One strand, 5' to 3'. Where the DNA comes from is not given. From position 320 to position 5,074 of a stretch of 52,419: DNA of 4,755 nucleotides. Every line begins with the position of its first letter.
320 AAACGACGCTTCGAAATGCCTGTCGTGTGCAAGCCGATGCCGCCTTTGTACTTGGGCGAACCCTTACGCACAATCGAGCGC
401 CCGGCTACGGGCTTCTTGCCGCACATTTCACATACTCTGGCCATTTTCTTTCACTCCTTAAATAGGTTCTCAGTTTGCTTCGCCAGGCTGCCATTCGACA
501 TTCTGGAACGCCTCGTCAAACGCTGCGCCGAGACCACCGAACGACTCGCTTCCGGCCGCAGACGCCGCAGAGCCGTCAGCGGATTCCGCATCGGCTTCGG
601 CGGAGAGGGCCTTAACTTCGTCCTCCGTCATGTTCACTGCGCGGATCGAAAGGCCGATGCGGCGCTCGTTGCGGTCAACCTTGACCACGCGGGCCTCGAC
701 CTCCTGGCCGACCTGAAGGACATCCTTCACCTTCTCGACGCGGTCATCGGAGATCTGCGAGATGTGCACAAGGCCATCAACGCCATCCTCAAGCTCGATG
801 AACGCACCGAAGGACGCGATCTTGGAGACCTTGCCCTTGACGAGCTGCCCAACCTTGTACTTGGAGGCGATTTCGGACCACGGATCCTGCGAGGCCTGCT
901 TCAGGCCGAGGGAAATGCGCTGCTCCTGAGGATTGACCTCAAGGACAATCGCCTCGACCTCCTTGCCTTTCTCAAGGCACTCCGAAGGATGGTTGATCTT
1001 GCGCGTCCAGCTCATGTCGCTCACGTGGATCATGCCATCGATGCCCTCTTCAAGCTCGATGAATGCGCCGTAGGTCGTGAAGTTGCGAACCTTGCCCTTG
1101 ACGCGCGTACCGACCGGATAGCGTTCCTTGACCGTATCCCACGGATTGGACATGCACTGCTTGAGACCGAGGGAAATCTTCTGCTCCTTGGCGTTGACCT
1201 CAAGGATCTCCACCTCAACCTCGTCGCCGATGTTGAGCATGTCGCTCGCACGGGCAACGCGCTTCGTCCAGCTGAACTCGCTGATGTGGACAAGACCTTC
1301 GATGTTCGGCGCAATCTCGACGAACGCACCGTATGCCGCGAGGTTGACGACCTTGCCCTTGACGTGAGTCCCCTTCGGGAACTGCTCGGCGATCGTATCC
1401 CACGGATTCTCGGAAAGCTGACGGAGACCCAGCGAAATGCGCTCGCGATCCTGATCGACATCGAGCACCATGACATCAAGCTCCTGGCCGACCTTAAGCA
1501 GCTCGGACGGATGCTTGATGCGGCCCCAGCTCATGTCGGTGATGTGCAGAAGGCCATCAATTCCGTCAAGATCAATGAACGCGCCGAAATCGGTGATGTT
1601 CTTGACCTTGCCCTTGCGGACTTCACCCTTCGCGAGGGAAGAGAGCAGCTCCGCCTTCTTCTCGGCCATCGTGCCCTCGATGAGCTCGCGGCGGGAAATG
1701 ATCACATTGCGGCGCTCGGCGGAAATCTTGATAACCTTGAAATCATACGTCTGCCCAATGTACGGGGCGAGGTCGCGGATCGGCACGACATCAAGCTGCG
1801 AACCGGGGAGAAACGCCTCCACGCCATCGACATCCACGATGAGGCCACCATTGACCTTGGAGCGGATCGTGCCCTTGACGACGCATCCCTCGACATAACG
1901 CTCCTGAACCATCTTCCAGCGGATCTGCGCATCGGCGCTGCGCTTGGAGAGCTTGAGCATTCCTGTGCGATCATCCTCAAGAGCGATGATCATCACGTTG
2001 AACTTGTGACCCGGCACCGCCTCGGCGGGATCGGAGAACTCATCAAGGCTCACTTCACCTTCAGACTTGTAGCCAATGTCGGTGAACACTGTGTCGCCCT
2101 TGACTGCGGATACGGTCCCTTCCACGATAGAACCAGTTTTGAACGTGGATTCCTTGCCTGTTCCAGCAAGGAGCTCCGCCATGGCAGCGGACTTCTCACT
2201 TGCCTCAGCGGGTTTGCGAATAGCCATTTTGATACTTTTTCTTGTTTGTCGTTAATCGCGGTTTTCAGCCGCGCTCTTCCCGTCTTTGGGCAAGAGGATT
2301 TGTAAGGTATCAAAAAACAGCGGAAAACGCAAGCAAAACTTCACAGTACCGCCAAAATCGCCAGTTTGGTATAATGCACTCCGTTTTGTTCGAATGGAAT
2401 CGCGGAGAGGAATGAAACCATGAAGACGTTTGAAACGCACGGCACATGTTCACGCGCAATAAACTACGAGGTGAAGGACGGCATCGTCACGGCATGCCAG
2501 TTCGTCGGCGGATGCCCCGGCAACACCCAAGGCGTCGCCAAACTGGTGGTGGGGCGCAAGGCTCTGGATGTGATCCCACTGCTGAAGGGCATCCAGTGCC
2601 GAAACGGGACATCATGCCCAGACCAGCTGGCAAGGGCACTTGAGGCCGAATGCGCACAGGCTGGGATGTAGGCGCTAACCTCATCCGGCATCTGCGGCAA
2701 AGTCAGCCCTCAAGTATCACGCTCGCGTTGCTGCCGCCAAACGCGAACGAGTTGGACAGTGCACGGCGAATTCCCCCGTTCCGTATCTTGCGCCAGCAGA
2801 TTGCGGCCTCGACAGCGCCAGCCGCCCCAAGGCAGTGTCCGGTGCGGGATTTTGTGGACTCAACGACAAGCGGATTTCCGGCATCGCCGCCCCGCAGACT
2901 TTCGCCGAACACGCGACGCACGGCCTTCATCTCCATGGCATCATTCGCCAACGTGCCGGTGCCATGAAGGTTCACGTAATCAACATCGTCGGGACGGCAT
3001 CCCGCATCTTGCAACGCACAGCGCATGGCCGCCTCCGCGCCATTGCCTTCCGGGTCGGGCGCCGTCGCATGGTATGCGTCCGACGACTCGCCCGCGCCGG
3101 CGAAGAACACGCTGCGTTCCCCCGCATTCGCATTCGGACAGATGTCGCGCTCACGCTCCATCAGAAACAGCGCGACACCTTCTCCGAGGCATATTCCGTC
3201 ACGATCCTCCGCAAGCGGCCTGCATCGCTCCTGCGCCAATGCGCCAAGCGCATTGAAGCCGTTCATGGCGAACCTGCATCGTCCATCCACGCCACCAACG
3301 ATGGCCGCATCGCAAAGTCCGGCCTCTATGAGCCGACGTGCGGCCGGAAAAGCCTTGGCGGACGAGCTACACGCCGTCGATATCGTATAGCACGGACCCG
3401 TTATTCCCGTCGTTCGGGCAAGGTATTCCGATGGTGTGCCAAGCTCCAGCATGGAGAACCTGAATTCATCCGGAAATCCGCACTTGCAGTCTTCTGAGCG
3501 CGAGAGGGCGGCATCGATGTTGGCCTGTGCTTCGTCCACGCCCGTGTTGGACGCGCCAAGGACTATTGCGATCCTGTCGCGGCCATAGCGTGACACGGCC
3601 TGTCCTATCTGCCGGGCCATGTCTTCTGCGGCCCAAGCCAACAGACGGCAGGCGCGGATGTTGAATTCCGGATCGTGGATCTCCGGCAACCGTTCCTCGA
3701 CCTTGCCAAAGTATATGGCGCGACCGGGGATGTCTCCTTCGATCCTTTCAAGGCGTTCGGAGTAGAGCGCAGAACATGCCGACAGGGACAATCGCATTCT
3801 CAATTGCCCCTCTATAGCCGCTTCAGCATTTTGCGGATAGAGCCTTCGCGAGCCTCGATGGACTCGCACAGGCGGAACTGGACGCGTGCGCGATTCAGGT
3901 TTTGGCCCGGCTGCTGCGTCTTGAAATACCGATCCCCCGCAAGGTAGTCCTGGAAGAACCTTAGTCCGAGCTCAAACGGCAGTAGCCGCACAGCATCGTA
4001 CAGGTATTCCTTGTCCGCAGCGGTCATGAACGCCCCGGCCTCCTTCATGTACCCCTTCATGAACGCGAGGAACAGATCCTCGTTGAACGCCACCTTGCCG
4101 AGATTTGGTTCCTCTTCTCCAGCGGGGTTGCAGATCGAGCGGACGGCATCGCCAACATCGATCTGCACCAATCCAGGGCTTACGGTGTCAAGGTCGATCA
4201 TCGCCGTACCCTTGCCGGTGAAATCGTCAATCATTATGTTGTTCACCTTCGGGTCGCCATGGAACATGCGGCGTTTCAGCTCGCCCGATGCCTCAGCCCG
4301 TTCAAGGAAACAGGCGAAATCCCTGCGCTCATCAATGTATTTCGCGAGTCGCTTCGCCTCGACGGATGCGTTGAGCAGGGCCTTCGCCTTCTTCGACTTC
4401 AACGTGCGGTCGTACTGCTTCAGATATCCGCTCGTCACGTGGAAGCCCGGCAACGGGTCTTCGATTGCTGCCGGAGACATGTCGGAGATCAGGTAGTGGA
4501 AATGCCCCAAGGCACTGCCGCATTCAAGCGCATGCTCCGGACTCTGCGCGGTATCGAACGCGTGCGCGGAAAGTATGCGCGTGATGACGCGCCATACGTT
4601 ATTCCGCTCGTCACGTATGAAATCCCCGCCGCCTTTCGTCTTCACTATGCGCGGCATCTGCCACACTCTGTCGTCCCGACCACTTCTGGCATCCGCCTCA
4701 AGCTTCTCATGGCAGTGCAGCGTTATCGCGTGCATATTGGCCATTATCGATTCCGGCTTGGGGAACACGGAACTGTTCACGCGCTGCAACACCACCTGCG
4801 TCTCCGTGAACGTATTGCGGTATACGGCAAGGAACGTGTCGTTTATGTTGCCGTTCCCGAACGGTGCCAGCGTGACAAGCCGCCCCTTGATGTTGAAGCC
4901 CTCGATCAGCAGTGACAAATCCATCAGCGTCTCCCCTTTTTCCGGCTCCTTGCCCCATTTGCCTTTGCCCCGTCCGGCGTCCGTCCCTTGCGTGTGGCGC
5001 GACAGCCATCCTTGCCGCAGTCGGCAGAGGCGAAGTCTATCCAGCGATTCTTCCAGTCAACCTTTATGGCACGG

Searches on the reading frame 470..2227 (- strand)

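Call 53: search_protein_families(library=pfam, max_evalue=0.01, proteins=[window:470-2227:-])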
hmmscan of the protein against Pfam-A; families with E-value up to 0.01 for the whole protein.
window:470-2227:- (585 aa): 9 families
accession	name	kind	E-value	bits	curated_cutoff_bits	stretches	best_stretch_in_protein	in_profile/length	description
PF00575.29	S1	-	1.2e-98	324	22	6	456-529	1-74/74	S1 RNA binding domain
PF23459.1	S1_RRP5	-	8.3e-31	106.8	27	3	458-527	2-71/72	RRP5 S1 domain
PF21710.3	Spt6_S1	-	1.8e-17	63.8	27.5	1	457-530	14-88/91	Spt6, S1/OB domain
PF13509.12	S1_2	-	9.6e-08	32.5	21.8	0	201-252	2-46/61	S1 domain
PF17092.11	PCB_OB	-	2.3e-05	25.5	27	0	368-425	27-84/111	Penicillin-binding protein OB-like domain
PF24685.1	OB_RRP5_4th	-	2.5e-05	24.6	31.5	1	482-517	36-71/92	RRP5 OB-fold domain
PF18614.7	RNase_II_C_S1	-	2.6e-05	24.4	26.6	0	503-526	33-56/59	RNase II-type exonuclease C-terminal S1 domain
PF00313.28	CSD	-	0.0001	22.6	27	0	466-516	4-53/66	'Cold-shock' DNA-binding domain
PF07238.19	PilZ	-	0.00047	20.9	22.5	0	461-541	21-96/102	PilZ domain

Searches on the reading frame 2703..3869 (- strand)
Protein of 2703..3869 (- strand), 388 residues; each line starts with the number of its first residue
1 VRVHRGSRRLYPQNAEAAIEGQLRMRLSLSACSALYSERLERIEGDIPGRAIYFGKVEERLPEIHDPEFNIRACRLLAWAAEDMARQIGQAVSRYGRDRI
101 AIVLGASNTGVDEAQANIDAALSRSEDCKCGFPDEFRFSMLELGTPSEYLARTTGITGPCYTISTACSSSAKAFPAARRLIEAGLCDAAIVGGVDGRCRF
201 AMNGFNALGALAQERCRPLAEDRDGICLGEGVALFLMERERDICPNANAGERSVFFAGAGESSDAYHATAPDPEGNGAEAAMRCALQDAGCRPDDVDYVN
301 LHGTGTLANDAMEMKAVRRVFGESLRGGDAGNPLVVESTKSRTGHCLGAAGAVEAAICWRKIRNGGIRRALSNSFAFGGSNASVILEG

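Call 53: search_protein_families(library=pfam, max_evalue=0.01, proteins=[window:2703-3869:-])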
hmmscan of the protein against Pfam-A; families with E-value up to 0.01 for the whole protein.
window:2703-3869:- (388 aa): 3 families
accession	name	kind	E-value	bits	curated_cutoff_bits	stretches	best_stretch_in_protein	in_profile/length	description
PF02801.28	Ketoacyl-synt_C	-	6.1e-31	107.3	20.8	1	257-367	5-112/119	Beta-ketoacyl synthase, C-terminal domain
PF00109.32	ketoacyl-synt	-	2.2e-23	83.6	20.8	1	42-241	52-250/252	Beta-ketoacyl synthase, N-terminal domain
PF00108.29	Thiolase_N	-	0.00013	21.9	26.4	1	148-194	64-112/260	Thiolase, N-terminal domain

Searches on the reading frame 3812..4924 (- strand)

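Call 53: search_protein_families(library=pfam, max_evalue=0.01, proteins=[window:3812-4924:-])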
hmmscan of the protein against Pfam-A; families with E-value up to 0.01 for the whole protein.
window:3812-4924:- (370 aa): 1 family
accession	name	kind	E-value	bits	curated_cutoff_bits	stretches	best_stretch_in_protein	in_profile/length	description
PF01636.29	APH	-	7.3e-15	55.8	23.2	1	19-271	2-220/239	Phosphotransferase enzyme family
